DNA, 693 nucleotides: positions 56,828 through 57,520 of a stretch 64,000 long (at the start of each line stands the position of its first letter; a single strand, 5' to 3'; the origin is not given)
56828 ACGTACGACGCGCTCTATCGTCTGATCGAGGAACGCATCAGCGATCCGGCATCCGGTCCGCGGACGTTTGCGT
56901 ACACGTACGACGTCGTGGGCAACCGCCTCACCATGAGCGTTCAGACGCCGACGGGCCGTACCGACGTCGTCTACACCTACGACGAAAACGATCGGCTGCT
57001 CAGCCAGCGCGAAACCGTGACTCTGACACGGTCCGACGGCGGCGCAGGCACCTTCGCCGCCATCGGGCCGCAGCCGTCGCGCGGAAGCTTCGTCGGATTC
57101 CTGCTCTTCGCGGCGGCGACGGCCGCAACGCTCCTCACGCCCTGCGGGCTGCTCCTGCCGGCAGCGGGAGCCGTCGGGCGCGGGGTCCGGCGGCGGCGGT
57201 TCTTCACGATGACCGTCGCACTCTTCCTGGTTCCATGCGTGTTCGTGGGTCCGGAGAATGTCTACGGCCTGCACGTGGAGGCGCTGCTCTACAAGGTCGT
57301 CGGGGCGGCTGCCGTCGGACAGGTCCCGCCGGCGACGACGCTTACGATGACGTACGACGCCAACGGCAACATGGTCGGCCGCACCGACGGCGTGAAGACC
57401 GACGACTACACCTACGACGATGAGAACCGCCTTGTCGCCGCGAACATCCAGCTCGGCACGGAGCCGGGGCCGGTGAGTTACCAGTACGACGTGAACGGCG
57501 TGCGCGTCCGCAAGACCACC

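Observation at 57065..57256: Membrane-hairpin / sorting-signal-like insertion embedded in the YD-repeat shell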

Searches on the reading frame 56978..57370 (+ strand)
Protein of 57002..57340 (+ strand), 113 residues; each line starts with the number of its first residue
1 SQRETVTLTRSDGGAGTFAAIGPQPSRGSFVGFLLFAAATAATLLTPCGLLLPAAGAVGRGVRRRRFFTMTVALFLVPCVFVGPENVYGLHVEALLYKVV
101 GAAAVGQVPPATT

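Call 8: search_protein_families(library=ncbifam, proteins=[window:57002-57340:+], max_evalue=0.1)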
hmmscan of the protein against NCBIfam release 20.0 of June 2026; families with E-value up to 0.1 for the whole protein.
window:57002-57340:+ (113 aa): 0 families

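Call 23: search_protein_representatives(alignment_id=A2)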
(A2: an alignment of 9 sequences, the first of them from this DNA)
Query: 9 sequences, 129 profile positions. Proteins with E-value up to 0.001 (for the whole library): 113; up to 1e-10: 68; up to 1e-30: 8. The best 113 are listed.
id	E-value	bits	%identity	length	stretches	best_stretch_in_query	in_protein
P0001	6.3e-47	175.1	-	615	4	1-129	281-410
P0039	8.9e-47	174.7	-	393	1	1-129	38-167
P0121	2.2e-46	173.4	-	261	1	1-129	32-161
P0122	7.4e-45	168.4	-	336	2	1-129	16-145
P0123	8.9e-41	155.2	-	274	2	10-129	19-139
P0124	4.7e-35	136.7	-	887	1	1-129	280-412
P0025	5.3e-35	136.6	-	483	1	36-129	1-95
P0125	1.5e-34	135.1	-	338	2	1-129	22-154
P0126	1.9e-30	121.8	-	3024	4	1-129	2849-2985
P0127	3.9e-30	120.8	-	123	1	1-103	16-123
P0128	5.9e-30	120.3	-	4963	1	1-129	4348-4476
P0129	6.7e-30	120.1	-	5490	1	1-129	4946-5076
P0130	6.0e-28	113.8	-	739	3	2-129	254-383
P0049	1.4e-27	112.5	-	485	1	48-129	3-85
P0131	1.8e-26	109.0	-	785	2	3-129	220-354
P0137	2.4e-25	105.3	-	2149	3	1-129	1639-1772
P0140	7.3e-25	103.8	-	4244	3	1-129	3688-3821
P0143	2.5e-23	98.8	-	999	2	1-129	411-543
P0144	3.9e-23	98.2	-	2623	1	1-129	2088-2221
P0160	6.0e-20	87.9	-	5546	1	1-129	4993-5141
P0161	1.6e-19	86.6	-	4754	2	1-129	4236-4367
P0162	2.4e-19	86.0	-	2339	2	1-129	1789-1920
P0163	2.2e-18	82.8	-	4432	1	30-129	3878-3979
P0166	5.6e-17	78.3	-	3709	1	1-129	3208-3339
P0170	2.8e-15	72.8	-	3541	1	1-129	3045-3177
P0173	7.0e-15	71.5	-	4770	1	1-129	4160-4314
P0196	2.2e-09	53.7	-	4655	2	1-129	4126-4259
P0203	1.2e-07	48.1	-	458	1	76-128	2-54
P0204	2.6e-07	47.0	-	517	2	70-129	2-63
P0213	1.9e-05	41.0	-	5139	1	17-128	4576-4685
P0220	2.0e-04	37.7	-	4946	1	1-128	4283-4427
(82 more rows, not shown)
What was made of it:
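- The same peptide cassette occurs in more than 100 independent assemblies (call 23).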

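Call 30: find_related_loci(query=A2, collection=genome_contigs, flank=10000)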
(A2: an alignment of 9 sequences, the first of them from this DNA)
Query A2 (131 aa) in genome_contigs; peptide patterns used: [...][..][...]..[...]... (x = any residue, [..] = any of these).
600 stretches matched a pattern (row limit reached: there are more); 1 encode a relative of the query (tblastn E <= 1e-3); 1 distinct loci.
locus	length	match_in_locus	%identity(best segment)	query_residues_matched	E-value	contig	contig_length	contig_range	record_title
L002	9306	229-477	38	48-131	3e-12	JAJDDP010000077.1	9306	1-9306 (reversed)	MAG: Phycisphaerae bacterium isolate OFTM209 OFTM209_76, whole genome shotgun sequence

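Call 34: search_protein_families(library=pfam, proteins=[window:57002-57340:+, P0124, P0203, P0204], max_evalue=10)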
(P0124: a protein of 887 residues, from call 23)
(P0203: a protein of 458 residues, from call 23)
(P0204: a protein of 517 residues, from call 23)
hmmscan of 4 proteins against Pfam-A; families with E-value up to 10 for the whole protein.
window:57002-57340:+ (113 aa): 0 families

P0124 (887 aa): 1 family
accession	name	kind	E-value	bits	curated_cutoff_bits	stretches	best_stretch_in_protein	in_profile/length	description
PF05593.20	RHS_repeat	-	3.6e-32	110.5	22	8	19-52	1-34/38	RHS Repeat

P0203 (458 aa): 1 family
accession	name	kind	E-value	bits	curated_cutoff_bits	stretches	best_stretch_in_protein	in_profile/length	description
PF05593.20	RHS_repeat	-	0.002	18.9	22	3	50-78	1-30/38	RHS Repeat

P0204 (517 aa): 1 family
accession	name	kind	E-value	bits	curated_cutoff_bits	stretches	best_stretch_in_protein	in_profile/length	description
PF05593.20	RHS_repeat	-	0.21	12.5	22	1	206-219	19-32/38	RHS Repeat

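Call 47: list_cluster_members(proteins=[P0128, P0129, P0160, P0161, P0140, P0163, P0173, P0196, P0213, P0220])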
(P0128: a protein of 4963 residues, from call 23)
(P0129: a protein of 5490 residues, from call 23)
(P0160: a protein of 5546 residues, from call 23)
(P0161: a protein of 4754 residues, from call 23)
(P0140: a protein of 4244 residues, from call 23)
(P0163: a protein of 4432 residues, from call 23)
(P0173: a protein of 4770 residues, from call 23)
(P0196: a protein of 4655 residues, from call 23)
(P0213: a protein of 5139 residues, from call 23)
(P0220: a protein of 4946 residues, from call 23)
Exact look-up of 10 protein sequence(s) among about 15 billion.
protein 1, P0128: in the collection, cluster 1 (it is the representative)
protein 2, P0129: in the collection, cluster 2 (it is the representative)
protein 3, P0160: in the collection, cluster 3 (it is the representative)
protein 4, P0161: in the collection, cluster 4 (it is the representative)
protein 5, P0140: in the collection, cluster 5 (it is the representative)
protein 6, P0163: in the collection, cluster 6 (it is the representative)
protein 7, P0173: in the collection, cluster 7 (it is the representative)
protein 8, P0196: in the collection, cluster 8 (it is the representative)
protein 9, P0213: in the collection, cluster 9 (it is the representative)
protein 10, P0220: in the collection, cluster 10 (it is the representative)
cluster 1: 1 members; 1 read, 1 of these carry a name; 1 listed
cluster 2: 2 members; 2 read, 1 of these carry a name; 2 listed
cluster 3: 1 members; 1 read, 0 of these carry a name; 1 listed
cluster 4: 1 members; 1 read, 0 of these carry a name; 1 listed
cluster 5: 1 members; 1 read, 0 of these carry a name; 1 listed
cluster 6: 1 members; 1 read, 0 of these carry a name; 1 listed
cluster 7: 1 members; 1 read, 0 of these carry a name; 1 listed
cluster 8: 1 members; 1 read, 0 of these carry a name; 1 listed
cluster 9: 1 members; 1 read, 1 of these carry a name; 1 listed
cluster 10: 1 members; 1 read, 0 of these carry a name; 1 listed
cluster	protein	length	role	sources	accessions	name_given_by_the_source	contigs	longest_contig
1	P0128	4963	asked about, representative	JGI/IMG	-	RHS repeat-associated protein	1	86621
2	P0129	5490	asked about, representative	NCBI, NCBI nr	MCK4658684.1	MAG: tandem-95 repeat protein [Phycisphaerae bacterium] | tandem-95 repeat protein [Phycisphaerae bacterium]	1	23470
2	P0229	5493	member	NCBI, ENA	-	-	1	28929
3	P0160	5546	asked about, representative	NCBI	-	-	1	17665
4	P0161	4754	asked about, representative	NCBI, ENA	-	-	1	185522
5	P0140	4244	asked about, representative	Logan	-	-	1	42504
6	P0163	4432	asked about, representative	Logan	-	-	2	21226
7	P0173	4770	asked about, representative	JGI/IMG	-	-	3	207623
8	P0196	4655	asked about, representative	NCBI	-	-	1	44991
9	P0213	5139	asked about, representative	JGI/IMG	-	RHS repeat-associated protein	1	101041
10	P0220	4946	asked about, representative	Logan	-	-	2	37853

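Call 48: find_encoding_contigs(protein=P0161, flank=10000, max_places=2)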
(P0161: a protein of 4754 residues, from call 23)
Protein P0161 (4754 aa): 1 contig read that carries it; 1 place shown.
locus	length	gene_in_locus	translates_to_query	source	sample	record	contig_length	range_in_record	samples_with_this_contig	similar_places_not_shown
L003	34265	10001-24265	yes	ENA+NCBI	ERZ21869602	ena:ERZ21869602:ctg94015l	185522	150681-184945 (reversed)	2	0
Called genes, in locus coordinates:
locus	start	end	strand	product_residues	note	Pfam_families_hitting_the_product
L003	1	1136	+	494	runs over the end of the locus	-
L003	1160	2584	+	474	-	-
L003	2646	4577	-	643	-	-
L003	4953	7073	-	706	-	PF21231:GH141_M (weak), PF05048:NosD (faint), PF13229:Beta_helix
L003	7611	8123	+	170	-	-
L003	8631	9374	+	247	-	-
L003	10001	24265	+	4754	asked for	PF00801:PKD, PF18911:PKD_4, PF05345:He_PIG, PF05345:He_PIG, PF05345:He_PIG, PF05345:He_PIG, PF25023:TEN_YD-shell, PF05593:RHS_repeat, +14 more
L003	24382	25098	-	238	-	PF06271:RDD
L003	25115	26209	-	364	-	PF00578:AhpC-TSA, PF08534:Redoxin, PF13905:Thioredoxin_8 (weak)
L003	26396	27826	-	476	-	PF00465:Fe-ADH, PF13685:Fe-ADH_2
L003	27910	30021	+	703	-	PF00474:SSF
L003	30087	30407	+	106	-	-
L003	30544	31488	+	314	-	-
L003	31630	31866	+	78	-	PF13711:DUF4160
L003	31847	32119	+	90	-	PF10387:DUF2442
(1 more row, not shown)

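Call 50: find_encoding_contigs(protein=P0173, flank=10000, max_places=2)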
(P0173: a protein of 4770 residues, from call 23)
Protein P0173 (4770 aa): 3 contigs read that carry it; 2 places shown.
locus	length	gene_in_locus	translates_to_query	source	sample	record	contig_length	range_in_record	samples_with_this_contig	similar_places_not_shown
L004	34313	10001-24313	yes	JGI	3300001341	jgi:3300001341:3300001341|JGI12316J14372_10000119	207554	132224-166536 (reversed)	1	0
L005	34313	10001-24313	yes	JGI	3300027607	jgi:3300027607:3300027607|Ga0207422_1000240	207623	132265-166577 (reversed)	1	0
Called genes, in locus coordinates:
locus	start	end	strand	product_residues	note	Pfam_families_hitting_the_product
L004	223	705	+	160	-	-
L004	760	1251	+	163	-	-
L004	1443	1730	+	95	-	-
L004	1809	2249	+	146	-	-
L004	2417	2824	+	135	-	-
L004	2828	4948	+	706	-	-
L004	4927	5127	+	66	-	-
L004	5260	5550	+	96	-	-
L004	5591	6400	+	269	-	-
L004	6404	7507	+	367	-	PF13672:PP2C_2, PF07228:SpoIIE (weak)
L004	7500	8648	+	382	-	PF00069:Pkinase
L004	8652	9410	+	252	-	-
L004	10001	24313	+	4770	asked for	PF05345:He_PIG (faint), PF25023:TEN_YD-shell, PF05593:RHS_repeat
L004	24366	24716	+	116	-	-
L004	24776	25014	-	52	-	-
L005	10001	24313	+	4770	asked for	PF05345:He_PIG (faint), PF25023:TEN_YD-shell, PF05593:RHS_repeat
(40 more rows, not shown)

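Call 51: find_encoding_contigs(protein=P0196, flank=10000, max_places=2)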
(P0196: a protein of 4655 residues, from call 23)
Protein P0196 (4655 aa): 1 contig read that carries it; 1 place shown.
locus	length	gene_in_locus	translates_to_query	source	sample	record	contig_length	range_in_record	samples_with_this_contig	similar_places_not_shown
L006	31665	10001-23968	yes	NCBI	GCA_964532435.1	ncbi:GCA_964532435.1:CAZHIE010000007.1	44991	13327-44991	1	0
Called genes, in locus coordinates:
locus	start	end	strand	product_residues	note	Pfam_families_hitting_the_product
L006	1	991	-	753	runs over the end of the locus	PF12679:ABC2_membrane_2, PF12698:ABC2_membrane_3, PF12730:ABC2_membrane_4 (weak), PF02517:Rce1-like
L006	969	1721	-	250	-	PF00005:ABC_tran, PF13304:AAA_21 (weak)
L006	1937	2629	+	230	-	PF00005:ABC_tran, PF13555:AAA_29 (faint), PF13304:AAA_21 (faint)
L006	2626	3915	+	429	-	PF02687:FtsX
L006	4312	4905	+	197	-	-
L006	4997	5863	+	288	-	PF11736:DUF3299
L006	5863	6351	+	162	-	-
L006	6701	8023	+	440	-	PF03150:CCP_MauG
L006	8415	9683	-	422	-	PF05221:AdoHcyase, PF02826:2-Hacid_dh_C (faint), PF00670:AdoHcyase_NAD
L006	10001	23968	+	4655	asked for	PF00801:PKD, PF18911:PKD_4, PF18911:PKD_4, PF05345:He_PIG, PF05345:He_PIG, PF17963:Big_9, PF05345:He_PIG, PF05345:He_PIG, +15 more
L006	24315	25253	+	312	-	-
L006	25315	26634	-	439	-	-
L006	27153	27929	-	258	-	-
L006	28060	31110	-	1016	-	-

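Call 57: find_encoding_contigs(protein=P0204, flank=10000, max_places=2)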
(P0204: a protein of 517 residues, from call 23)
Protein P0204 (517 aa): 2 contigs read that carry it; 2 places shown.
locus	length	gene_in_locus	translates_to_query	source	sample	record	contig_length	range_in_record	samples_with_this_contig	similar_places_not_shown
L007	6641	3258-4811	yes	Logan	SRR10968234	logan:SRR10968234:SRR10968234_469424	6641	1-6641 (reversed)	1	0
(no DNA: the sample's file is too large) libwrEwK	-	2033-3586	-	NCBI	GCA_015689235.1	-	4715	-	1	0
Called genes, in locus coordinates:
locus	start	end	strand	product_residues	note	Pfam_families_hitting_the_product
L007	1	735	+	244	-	?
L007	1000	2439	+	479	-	-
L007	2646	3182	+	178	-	PF05119:Terminase_4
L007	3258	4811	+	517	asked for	-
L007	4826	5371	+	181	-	-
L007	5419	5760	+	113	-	PF25857:DUF7957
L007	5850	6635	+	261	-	-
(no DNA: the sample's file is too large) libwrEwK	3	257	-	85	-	?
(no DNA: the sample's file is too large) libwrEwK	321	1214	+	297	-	-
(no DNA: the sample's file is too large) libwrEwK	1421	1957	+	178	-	PF05119:Terminase_4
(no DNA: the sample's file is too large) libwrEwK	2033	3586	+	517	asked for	-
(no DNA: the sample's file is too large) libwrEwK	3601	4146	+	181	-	-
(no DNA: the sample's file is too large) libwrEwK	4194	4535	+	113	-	PF25857:DUF7957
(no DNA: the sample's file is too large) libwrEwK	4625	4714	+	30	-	?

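Call 58: find_encoding_contigs(protein=P0203, flank=10000, max_places=2)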
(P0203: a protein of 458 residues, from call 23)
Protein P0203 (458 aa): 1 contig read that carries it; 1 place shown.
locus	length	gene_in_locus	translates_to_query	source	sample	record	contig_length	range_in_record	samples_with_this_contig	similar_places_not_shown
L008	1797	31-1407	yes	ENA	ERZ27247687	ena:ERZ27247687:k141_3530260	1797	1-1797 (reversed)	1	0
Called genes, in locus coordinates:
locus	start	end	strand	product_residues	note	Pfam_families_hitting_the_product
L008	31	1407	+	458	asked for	PF25023:TEN_YD-shell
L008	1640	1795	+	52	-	?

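Call 66: find_homologous_proteins(query=A2, max_evalue=0.000001)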
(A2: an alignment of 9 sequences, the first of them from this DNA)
Query A2 (9 sequences) (131 aa, profile of the alignment): 3 proteins with E <= 0.000001 among 8000 candidates.
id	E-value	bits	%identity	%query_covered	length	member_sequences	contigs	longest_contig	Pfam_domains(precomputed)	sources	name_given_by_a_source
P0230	1.4e-38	150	40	67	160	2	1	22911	-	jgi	jgi:YD repeat-containing protein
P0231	2.2e-30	123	26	88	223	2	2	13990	PF05593.20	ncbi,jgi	ncbi:MAG: RHS repeat domain-containing protein [Planctomycetota bacterium]|jgi:YD repeat-containing 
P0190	1.2e-9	56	40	41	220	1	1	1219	PF05593.20,PF25023.2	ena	-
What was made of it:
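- Tried and rejected: A word-indexed profile search was likewise swamped and gave 3 hits (call 66).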

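Call 67: list_cluster_members(proteins=[P0124, P0126, P0130, P0131, P0137, P0143, P0144, P0162, P0166, P0170])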
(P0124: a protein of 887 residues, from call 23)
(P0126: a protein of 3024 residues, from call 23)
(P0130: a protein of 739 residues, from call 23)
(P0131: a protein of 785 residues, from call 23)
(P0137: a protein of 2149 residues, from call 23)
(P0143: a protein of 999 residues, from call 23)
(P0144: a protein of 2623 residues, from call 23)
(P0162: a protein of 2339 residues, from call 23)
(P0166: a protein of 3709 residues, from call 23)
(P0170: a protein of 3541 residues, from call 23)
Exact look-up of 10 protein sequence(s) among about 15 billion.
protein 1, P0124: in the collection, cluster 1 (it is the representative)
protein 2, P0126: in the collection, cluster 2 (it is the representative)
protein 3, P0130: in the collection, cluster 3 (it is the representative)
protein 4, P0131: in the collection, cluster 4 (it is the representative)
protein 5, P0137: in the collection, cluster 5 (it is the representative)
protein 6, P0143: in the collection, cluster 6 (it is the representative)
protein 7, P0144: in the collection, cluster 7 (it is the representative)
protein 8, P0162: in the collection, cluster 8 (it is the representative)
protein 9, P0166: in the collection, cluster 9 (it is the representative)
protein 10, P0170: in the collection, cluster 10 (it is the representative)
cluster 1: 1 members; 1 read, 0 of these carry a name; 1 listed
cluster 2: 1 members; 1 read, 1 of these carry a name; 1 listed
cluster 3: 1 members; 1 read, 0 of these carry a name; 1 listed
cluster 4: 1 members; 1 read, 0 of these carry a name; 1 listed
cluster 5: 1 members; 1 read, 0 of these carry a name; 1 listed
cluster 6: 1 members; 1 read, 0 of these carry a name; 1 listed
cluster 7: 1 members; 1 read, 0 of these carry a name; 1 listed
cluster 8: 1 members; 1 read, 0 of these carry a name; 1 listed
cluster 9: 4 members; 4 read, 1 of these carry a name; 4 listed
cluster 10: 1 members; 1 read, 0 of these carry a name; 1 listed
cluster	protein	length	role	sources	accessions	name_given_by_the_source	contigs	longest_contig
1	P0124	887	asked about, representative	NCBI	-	-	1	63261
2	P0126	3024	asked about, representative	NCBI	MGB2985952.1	MAG: putative Ig domain-containing protein, partial [Phycisphaerae bacterium]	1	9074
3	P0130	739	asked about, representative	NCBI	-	-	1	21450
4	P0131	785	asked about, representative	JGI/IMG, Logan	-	-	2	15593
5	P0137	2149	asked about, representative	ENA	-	-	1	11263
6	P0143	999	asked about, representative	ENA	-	-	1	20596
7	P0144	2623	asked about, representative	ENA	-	-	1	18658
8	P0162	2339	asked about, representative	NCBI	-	-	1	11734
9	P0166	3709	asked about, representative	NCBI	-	-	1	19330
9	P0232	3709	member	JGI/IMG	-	choice-of-anchor C domain-containing protein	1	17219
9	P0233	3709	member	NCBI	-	-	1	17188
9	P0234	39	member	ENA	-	-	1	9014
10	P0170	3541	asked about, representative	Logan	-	-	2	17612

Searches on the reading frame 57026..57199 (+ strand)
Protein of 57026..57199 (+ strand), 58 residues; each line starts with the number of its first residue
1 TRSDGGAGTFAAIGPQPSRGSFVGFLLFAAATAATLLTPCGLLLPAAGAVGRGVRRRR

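Call 60: search_protein_families(library=ncbifam, proteins=[window:57026-57199:+], max_evalue=10)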
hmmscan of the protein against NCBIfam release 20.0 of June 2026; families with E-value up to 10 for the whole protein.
seq(58 aa): 0 families
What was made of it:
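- Closest known: PEP-CTERM / exosortase and other tripartite C-terminal sorting signals. Different: It is internal, the motif is P-S-R-W-A-G, helix 1 is longer, the basic region is double, and there is no HMM match (call 60).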
